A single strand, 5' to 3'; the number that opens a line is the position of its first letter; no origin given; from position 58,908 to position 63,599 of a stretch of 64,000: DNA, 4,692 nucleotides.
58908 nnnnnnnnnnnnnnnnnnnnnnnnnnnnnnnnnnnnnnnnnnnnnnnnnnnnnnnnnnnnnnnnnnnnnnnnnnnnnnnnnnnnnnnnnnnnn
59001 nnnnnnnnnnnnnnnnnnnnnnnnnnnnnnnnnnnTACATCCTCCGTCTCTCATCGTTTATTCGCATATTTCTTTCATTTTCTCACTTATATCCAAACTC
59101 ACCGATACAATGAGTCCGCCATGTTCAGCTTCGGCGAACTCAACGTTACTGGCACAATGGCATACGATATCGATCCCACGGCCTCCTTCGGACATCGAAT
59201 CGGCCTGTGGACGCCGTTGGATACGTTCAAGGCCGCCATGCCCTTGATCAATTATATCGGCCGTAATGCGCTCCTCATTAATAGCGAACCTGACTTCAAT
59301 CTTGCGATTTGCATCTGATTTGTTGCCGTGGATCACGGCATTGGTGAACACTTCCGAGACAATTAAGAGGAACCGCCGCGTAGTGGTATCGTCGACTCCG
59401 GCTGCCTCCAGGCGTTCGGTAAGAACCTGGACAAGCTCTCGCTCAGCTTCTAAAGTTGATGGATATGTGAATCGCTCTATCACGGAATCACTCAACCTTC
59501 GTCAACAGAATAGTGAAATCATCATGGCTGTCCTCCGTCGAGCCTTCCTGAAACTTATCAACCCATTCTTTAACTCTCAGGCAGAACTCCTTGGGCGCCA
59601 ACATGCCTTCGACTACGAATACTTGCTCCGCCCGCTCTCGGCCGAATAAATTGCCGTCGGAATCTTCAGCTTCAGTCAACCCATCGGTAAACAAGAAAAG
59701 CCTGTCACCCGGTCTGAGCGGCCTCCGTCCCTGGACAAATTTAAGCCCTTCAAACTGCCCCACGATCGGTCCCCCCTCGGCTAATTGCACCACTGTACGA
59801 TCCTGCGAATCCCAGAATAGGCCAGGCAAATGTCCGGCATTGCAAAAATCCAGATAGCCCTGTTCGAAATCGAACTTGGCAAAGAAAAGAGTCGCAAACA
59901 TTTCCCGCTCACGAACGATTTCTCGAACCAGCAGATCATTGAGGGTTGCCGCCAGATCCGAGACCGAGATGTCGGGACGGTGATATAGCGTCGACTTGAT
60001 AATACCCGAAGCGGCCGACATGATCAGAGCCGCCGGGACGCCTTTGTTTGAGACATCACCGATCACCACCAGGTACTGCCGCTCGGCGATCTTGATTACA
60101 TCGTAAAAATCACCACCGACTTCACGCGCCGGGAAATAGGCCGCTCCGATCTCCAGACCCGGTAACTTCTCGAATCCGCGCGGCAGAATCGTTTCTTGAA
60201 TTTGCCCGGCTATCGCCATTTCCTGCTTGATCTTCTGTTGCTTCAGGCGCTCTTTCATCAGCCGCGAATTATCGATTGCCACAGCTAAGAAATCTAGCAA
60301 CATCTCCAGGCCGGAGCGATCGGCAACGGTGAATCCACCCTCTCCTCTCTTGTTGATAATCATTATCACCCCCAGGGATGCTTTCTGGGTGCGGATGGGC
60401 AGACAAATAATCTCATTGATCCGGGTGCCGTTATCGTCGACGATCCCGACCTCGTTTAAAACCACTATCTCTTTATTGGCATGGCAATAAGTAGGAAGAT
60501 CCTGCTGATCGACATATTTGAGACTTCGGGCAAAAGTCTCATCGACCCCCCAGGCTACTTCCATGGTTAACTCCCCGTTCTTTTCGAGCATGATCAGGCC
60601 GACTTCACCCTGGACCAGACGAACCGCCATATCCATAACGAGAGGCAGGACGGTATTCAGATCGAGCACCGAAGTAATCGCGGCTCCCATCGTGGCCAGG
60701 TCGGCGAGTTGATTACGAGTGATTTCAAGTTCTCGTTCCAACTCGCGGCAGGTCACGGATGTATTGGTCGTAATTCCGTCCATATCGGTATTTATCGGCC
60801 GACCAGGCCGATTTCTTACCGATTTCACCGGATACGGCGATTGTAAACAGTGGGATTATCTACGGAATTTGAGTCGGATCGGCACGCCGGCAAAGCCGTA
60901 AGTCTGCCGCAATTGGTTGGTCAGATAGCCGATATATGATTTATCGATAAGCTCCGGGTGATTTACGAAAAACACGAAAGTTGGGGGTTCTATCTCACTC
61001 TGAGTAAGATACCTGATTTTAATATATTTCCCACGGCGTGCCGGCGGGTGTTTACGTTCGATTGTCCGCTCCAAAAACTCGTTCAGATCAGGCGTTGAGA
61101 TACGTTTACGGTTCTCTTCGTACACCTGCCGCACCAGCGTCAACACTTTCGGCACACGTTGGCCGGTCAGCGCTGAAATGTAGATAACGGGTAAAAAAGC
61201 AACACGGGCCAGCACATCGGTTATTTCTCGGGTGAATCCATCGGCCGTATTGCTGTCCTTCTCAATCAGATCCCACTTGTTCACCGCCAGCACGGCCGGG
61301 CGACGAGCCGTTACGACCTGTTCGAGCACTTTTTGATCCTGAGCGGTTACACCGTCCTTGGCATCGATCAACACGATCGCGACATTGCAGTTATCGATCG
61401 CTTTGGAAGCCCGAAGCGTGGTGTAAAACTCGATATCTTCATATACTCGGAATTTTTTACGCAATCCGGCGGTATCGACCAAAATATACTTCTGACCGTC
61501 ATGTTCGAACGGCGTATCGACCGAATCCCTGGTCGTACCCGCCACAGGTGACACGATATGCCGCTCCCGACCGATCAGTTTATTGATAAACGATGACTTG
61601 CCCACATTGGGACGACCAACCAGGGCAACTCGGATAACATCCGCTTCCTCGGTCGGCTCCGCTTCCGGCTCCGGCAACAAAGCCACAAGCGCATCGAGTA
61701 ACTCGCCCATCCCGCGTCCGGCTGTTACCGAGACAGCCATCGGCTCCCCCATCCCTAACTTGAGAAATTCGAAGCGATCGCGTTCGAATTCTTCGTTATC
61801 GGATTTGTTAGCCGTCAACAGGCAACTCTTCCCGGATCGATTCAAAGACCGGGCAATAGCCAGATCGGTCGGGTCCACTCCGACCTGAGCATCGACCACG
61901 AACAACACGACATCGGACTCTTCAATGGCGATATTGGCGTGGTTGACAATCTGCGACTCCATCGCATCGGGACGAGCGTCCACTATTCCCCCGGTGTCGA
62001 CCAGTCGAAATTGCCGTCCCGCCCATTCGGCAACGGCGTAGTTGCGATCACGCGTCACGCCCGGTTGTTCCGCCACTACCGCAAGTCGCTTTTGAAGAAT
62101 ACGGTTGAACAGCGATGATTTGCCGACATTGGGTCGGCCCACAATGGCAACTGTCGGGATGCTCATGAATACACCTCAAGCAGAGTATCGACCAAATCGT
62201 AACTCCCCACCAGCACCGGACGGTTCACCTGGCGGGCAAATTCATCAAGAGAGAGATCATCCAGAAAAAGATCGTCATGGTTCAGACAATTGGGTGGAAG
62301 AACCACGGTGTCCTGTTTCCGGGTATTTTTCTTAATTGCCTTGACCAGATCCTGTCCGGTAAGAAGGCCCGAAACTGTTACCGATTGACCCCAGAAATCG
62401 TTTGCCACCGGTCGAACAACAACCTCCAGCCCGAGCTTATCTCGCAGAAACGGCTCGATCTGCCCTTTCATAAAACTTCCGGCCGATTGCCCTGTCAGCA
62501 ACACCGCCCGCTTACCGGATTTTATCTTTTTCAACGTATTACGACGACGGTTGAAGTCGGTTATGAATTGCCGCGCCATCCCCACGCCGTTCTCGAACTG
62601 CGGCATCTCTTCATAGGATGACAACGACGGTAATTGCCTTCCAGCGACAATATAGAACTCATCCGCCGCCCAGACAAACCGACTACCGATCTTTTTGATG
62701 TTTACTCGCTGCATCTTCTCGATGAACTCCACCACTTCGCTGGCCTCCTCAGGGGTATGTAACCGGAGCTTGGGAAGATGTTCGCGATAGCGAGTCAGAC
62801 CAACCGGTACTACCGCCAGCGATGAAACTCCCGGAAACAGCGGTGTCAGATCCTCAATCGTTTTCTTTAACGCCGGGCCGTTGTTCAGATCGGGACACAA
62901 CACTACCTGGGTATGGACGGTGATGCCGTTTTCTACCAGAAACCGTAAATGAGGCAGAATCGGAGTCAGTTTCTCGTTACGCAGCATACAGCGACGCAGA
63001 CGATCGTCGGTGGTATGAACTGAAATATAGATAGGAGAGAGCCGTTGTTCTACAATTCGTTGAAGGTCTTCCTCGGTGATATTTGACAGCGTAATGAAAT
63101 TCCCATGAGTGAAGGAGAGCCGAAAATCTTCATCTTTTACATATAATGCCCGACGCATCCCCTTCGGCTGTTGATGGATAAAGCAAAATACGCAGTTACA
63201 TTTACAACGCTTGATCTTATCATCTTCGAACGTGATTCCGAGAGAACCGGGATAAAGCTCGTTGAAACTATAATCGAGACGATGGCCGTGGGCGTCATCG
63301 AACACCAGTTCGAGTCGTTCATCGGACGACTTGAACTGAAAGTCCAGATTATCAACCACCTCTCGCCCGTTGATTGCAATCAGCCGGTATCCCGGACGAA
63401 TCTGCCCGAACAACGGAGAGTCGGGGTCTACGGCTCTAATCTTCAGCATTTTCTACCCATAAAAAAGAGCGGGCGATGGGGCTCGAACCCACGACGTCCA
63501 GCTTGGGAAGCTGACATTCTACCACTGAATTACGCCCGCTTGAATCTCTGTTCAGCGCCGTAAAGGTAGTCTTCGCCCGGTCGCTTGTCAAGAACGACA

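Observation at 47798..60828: A 13-kb gene string joins a partner-switching module, a HEAT-repeat protein, four stand-alone receivers, an MCP-less and CheW-less Che core, and a sigma54 two-component pair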

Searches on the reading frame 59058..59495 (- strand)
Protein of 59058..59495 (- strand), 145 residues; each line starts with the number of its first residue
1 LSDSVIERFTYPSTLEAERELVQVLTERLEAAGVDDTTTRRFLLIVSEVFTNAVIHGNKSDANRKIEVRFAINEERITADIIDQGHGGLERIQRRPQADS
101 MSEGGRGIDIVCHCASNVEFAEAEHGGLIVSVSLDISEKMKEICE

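Call 4: search_protein_families(library=pfam, proteins=[window:59058-59495:-], max_evalue=0.01)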
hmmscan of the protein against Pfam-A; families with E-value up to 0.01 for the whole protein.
window:59058-59495:- (145 aa): 2 families
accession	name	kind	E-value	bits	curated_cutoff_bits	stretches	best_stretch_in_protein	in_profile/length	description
PF13581.12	HATPase_c_2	-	2.5e-19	70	27.4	1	12-131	2-124/127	Histidine kinase-like ATPase domain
PF02518.31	HATPase_c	-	0.00019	22.3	26.4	1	40-135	4-108/111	Histidine kinase-, DNA gyrase B-, and HSP90-like ATPase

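Call 32: search_protein_families(library=ncbifam, proteins=[window:59058-59495:-], max_evalue=0.00001)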
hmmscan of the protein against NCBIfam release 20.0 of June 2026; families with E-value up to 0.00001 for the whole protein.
window:59058-59495:- (145 aa): 4 families
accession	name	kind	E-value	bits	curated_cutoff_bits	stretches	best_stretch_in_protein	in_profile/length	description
NF041045.1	RsbA_anti_sig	subfamily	7.3e-11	41.9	210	1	22-132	195-300/303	anti-sigma factor RsbA family regulatory protein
TIGR01925.2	spIIAB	equivalog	3.8e-09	36.5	135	1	44-127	40-127/137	anti-sigma F factor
TIGR01924.1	rsbW_low_gc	equivalog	9.1e-07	28.4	155.05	1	44-122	45-131/159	anti-sigma B factor RsbW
NF003144.0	PRK04069.1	equivalog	2.2e-06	27.1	145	1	44-108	45-117/161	anti-sigma B factor RsbW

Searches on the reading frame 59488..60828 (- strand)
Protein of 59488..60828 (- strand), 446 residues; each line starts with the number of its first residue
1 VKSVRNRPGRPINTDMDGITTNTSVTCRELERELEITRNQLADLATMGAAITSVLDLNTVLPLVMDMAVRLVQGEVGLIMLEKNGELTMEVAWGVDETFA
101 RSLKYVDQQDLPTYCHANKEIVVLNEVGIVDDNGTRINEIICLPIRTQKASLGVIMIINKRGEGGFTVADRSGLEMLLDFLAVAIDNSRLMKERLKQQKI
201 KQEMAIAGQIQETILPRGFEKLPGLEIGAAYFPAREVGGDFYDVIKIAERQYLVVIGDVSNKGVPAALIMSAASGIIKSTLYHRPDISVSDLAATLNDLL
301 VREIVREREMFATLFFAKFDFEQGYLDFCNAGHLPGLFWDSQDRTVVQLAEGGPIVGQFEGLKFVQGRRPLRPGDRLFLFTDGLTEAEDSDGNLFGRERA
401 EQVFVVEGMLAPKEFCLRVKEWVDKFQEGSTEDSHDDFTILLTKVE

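Call 4: search_protein_families(library=pfam, proteins=[window:59488-60828:-], max_evalue=0.01)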
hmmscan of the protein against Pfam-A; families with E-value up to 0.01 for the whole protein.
window:59488-60828:- (446 aa): 4 families
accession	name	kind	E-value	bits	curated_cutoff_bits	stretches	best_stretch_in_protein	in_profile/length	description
PF07228.17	SpoIIE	-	5.5e-43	147.6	25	1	249-445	2-191/192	Stage II sporulation protein E (SpoIIE)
PF01590.32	GAF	-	5.5e-08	33.9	22.4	1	56-185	1-133/133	GAF domain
PF13185.12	GAF_2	-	4.7e-06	27.3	28.6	1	55-186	2-136/136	GAF domain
PF13492.12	GAF_3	-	5.6e-05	24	27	1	65-187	10-129/129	GAF domain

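Call 32: search_protein_families(library=ncbifam, proteins=[window:59488-60783:-], max_evalue=0.00001)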
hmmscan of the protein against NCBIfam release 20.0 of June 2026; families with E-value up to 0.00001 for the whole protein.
window:59488-60783:- (431 aa): 2 families
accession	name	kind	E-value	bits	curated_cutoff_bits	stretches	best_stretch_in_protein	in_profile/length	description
NF038263.1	prot_phos_SiaA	equivalog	6.8e-10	38.1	700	1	181-429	407-656/658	biofilm regulation protein phosphatase SiaA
TIGR02865.1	spore_II_E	equivalog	2.2e-09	36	490.8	1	221-430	565-763/764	stage II sporulation protein E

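Call 63: find_homologous_proteins(query=window:59488-60783:-, max_evalue=1e-10)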
Query window:59488-60783:- (431 aa): 4642 proteins with E <= 1e-10 among 8000 candidates; the best 120 are listed.
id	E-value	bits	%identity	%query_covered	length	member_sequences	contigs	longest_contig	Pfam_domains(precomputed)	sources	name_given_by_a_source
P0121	9.7e-283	955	100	100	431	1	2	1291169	PF13185.13,PF01590.33,PF07228.18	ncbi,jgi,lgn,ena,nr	ncbi:MAG TPA: SpoIIE family protein phosphatase [candidate division Zixibacteria bacterium]|nr:SpoII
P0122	5.3e-174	597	64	97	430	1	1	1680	PF13185.13,PF01590.33,PF07228.18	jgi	-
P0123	4.0e-172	591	64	97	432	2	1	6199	PF13185.13,PF01590.33,PF13492.13,PF07228.18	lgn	-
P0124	7.1e-172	590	63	97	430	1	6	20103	PF13185.13,PF01590.33,PF07228.18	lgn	-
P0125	2.1e-171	589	63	97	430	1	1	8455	PF13185.13,PF01590.33,PF07228.18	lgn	-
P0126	2.2e-171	589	62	97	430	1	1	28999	PF01590.33,PF07228.18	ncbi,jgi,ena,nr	ncbi:MAG: hypothetical protein DRP47_00510 [Candidatus Zixiibacteriota bacterium]|nr:MAG: hypothetic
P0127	7.2e-171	587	62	97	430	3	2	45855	PF13185.13,PF01590.33,PF07228.18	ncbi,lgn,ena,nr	ncbi:MAG: SpoIIE family protein phosphatase [candidate division Zixibacteria bacterium]|nr:SpoIIE fa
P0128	9.3e-171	586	63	97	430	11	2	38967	PF13185.13,PF01590.33,PF07228.18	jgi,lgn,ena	-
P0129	2.3e-170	585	62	99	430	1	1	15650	PF13185.13,PF01590.33,PF13492.13,PF07228.18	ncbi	-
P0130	1.2e-169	583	63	97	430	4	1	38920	PF13185.13,PF01590.33,PF07228.18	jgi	-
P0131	7.7e-168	577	63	97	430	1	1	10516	PF13185.13,PF01590.33,PF07228.18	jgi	jgi:sigma-B regulation protein RsbU (phosphoserine phosphatase)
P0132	3.3e-167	575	61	99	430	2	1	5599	PF13185.13,PF01590.33,PF07228.18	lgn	-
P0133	6.7e-167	574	59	97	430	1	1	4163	PF13185.13,PF01590.33,PF07228.18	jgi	jgi:sigma-B regulation protein RsbU (phosphoserine phosphatase)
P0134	7.5e-167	574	61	98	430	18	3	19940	PF13185.13,PF01590.33,PF13492.13,PF07228.18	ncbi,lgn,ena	-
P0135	1.2e-166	573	61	97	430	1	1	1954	PF13185.13,PF01590.33,PF13492.13,PF07228.18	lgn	-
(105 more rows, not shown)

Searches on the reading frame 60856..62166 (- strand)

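Call 6: search_protein_families(library=pfam, proteins=[window:60856-62166:-], max_evalue=0.001)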
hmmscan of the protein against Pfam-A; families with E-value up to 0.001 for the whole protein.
window:60856-62166:- (436 aa): 11 families
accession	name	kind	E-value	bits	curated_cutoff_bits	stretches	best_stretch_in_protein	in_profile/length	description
PF01926.29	MMR_HSR1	-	6e-58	194.3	21.9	2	5-121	1-113/113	50S ribosome-binding GTPase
PF14714.11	KH_dom-like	-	1.5e-31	108.9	27.3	1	355-435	1-81/81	KH-domain-like of EngA bacterial GTPase enzymes, C-terminal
PF02421.24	FeoB_N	-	7.1e-30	104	27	2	5-136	2-129/156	Ferrous iron transport protein B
PF00009.33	GTP_EFTU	-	2e-23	83.4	26.5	2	210-348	54-185/188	Elongation factor Tu GTP binding domain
PF04548.22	AIG1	-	4.5e-17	62.5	27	2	5-108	2-107/212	AIG1 family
PF00350.29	Dynamin_N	-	3.6e-13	50.3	27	0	180-211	1-32/168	Dynamin family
PF03193.22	RsgA_GTPase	-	1.2e-08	35.4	30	0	180-236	109-169/174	RsgA GTPase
PF08477.19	Roc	-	3.8e-07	30.8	27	0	179-299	1-119/119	Ras of Complex, Roc, domain of DAPkinase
PF00071.28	Ras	-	2e-06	27.9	21.6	0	180-344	2-155/162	Ras family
PF09439.16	SRPRB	-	3.6e-06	26.9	25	1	3-95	3-84/178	Signal recognition particle receptor beta subunit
PF02492.25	cobW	-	0.00025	21.1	20.7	0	226-320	85-174/180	CobW/HypB/UreG, nucleotide-binding domain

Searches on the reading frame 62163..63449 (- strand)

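Call 6: search_protein_families(library=pfam, proteins=[window:62163-63449:-], max_evalue=0.001)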
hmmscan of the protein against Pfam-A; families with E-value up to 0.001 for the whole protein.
window:62163-63449:- (428 aa): 2 families
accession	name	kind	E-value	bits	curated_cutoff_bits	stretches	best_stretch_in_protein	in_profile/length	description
PF04459.17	DUF512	-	1.7e-61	207.4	25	1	214-414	1-199/202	Protein of unknown function (DUF512)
PF19238.5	Radical_SAM_2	-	1.4e-59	200.5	26.7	1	69-211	6-151/151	Radical SAM-like domain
